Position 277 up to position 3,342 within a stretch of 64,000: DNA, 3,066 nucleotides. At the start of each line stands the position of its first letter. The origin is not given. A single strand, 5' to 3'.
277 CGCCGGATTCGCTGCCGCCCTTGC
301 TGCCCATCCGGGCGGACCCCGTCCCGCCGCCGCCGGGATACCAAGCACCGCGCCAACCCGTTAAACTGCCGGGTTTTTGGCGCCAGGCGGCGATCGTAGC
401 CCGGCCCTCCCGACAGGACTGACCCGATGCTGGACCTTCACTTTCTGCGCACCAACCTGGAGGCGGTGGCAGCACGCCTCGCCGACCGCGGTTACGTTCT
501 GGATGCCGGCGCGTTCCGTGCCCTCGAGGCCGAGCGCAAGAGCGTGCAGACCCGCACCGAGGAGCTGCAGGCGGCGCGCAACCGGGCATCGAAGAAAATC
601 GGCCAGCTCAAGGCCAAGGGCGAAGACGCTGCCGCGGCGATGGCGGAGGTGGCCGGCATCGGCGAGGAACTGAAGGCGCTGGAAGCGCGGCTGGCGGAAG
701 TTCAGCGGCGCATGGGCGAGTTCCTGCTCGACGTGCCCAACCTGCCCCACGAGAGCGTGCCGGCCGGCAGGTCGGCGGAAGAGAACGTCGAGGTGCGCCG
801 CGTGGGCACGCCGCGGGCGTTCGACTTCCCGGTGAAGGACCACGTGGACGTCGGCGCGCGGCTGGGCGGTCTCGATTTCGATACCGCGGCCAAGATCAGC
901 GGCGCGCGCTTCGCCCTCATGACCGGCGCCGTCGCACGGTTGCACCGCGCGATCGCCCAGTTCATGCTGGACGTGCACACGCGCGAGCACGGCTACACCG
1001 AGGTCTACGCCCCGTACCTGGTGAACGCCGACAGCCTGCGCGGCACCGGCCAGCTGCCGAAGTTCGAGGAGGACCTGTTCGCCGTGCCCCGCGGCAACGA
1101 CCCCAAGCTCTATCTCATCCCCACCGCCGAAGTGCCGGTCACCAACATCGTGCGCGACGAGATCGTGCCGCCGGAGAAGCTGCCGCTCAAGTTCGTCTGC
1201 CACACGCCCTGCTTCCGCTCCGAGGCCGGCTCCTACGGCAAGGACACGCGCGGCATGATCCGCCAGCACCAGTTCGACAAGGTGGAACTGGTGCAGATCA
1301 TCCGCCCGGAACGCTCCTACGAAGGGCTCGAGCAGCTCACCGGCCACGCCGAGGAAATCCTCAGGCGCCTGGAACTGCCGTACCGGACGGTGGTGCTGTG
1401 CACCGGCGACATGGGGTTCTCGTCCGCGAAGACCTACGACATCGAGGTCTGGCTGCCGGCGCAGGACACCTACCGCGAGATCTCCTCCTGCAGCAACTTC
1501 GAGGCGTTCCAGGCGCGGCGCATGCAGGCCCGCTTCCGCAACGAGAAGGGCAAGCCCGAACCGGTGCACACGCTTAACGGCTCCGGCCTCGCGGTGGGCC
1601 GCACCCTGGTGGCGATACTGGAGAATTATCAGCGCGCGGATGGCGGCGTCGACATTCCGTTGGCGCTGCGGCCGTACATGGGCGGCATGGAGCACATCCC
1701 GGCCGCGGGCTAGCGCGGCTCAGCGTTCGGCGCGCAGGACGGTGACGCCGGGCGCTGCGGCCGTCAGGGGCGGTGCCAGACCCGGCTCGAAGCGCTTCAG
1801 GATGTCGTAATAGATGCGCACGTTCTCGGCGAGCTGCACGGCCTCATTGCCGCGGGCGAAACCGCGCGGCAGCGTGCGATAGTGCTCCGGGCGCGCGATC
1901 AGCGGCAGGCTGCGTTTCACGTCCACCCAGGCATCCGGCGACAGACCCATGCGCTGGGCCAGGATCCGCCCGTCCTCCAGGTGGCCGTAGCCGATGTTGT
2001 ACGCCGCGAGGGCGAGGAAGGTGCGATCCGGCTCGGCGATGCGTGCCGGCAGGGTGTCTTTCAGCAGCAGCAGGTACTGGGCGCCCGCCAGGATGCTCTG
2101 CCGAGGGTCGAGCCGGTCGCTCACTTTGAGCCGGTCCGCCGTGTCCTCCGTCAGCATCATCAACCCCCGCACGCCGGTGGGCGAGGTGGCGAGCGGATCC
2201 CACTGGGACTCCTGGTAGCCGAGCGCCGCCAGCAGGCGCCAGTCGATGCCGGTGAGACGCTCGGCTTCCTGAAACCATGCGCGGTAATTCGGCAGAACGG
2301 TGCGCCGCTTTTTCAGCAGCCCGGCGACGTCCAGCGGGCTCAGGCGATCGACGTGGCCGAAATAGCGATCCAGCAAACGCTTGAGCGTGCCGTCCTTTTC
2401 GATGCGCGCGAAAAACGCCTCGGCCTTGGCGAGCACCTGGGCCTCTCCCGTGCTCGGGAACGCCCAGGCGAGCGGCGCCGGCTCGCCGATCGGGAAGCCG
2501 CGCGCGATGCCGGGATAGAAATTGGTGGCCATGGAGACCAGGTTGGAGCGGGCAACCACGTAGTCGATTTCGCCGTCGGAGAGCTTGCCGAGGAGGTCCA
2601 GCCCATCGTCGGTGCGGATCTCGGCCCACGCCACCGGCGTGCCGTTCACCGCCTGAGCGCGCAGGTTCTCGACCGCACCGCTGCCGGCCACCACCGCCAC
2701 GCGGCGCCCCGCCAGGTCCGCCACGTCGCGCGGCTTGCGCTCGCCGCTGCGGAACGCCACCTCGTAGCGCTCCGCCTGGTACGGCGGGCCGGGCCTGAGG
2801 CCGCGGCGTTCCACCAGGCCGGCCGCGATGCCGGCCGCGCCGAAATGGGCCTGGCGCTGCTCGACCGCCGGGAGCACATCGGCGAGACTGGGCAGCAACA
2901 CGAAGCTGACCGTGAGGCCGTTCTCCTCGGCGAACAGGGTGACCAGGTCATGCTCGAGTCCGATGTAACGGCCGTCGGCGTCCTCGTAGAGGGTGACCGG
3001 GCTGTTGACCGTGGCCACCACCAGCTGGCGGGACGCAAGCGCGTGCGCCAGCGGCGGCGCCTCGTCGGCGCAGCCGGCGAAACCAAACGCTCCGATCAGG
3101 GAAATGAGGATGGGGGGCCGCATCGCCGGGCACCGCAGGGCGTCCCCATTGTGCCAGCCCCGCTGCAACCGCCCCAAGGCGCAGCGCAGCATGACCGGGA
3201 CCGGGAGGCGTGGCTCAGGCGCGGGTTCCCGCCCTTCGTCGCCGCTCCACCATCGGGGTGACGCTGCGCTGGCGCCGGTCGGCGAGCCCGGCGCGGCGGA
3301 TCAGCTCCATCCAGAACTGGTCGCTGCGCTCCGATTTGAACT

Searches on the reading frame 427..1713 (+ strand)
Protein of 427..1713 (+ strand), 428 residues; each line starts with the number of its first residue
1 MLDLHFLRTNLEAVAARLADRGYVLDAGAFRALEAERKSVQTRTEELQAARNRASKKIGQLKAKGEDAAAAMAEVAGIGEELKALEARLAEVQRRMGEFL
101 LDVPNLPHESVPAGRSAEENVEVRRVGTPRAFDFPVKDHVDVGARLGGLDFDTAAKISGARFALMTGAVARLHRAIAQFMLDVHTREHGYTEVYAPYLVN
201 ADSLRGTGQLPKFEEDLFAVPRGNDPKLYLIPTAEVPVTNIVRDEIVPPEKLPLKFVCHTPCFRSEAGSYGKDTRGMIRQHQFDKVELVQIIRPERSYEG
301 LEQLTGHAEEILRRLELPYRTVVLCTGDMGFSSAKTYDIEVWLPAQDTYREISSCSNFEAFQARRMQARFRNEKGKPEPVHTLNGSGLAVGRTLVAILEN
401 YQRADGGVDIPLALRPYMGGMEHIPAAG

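Call 7: search_protein_families(library=pfam, proteins=[window:427-1713:+], max_evalue=0.001)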
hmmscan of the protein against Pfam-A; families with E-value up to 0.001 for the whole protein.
window:427-1713:+ (428 aa): 3 families
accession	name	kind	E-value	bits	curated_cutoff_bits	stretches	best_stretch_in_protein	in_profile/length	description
PF00587.30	tRNA-synt_2b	-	8.2e-43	147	29.3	1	220-401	3-179/179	tRNA synthetase class II core domain (G, H, P, S and T)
PF02403.27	Seryl_tRNA_N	-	4.2e-31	107.8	28.2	1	1-107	1-108/108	Seryl-tRNA synthetase N-terminal domain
PF12325.13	TMF_TATA_bd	-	0.00035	21.1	29.1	1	30-98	21-89/115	TATA element modulatory factor 1 TATA binding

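Call 30: find_encoding_contigs(protein=window:427-1713:+, flank=6000, max_places=10)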
Protein window:427-1713:+ (428 aa): no gene with exactly this product is on record in the collection.

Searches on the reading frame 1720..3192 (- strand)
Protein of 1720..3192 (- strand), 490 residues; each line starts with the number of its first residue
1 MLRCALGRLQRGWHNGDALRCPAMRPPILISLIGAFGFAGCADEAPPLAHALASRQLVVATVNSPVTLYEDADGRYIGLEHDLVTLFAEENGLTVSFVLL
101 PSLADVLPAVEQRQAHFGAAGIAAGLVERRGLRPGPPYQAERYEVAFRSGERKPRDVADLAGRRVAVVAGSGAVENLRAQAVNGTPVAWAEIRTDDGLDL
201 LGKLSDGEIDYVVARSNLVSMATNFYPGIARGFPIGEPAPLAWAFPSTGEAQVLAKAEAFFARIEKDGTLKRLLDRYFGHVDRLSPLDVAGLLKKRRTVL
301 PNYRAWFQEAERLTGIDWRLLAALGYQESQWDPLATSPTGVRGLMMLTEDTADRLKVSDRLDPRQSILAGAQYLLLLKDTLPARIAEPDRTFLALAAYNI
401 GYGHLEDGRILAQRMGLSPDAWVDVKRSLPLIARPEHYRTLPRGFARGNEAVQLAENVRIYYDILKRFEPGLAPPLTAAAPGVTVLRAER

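Call 7: search_protein_families(library=pfam, proteins=[window:1720-3192:-], max_evalue=0.001)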
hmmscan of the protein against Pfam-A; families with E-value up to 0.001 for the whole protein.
window:1720-3192:- (490 aa): 2 families
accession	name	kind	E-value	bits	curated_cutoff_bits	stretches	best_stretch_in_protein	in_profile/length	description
PF01464.25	SLT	-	1.2e-19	70.5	21.3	1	307-406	3-102/117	Transglycosylase SLT domain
PF00497.25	SBP_bac_3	-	2.4e-12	47.2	26.4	1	58-280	2-132/132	Bacterial extracellular solute-binding proteins, family 3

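Call 12: find_related_loci(query=window:1720-3192:-, collection=genome_contigs, flank=6000)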
Query window:1720-3192:- (490 aa) in genome_contigs; peptide patterns used: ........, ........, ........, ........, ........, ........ (x = any residue, [..] = any of these).
156 stretches matched a pattern; 101 encode a relative of the query (tblastn E <= 1e-3); the best 80 are kept; 80 distinct loci.
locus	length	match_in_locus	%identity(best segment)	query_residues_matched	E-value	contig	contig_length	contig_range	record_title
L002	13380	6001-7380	63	20-482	0e+0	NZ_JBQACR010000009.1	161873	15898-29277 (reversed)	Pelomicrobium sp. G1 NODE_9_length_161873_cov_280.619620, whole genome shotgun sequence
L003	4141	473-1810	51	29-474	6e-159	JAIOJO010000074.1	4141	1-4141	MAG: Sulfuricellaceae bacterium isolate MAG_58 contig_45710, whole genome shotgun sequence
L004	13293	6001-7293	45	41-474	3e-117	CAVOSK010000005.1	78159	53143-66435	MAG: uncultured beta proteobacterium isolate MFD09964.bin.1.98 genome assembly, contig: contig_5368, whole genome shotgu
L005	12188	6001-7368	43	20-474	9e-116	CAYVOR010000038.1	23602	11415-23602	MAG TPA_asm: uncultured Thiobacillus sp. isolate binchicken_co235_194 genome assembly, contig: NODE_5303_length_23602_co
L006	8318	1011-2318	48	32-469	1e-115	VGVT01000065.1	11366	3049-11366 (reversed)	MAG: Betaproteobacteria bacterium isolate K_DeepCast_150m_m1_387 K_DeepCast_150m_m1_387_Ga0194126_10011506, whole genome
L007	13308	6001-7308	48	32-469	3e-115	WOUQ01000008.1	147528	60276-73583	MAG: bacterium isolate X2_MaxBin.002 scaffold_64, whole genome shotgun sequence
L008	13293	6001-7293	45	41-474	5e-115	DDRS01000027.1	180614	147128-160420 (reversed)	MAG TPA_asm: Thiobacillus denitrificans isolate UBA2410 UBA2410_contig_1579, whole genome shotgun sequence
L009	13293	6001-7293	46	41-474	1e-114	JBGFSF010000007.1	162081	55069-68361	MAG: Pseudomonadota bacterium isolate BA1A30.2019.Bin.39 NODE_53_length_162081_cov_25.825210, whole genome shotgun seque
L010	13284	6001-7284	47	41-471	1e-113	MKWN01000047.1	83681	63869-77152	MAG: Thiobacillus sp. 65-29 SCNpilot_expt_1000_bf_scaffold_667, whole genome shotgun sequence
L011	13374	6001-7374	43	18-474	1e-113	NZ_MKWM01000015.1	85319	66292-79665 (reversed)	MAG: Thiobacillus sp. 63-78 SCNpilot_expt_300_bf_scaffold_169, whole genome shotgun sequence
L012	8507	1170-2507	45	21-469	1e-113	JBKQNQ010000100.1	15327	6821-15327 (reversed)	MAG: Thiobacillaceae bacterium isolate LASCr2D2E2F__bin_30 LASCr2D2E2F_000000100077, whole genome shotgun sequence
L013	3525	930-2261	45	28-474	3e-116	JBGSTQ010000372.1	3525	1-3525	MAG: Thiobacillaceae bacterium isolate JTS-AC214 k141_4219583, whole genome shotgun sequence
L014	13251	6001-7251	48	54-470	1e-112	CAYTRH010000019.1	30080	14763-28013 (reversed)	MAG TPA_asm: uncultured Thiobacillus sp. isolate SRP290908_co1_129 genome assembly, contig: NODE_1826_length_30080_cov_1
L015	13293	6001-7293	44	41-474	1e-112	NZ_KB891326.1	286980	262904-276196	Thiobacillus thioparus DSM 505 B058DRAFT_scaffold_2.3, whole genome shotgun sequence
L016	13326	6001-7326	45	41-485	4e-112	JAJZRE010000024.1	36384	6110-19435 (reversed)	MAG: Proteobacteria bacterium isolate SKS1.bin78 NODE_1987_length_36384_cov_44.640594, whole genome shotgun sequence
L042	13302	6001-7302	41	30-465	2e-100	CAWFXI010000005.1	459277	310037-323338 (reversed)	MAG: uncultured proteobacterium isolate MFD04651.bin.1.78 genome assembly, contig: contig_316, whole genome shotgun sequ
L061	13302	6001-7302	42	30-465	2e-102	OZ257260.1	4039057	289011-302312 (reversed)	MAG: Steroidobacteraceae bacterium isolate 69e77604-6ffc-4d49-a9da-791af772e4f7 genome assembly, chromosome: 1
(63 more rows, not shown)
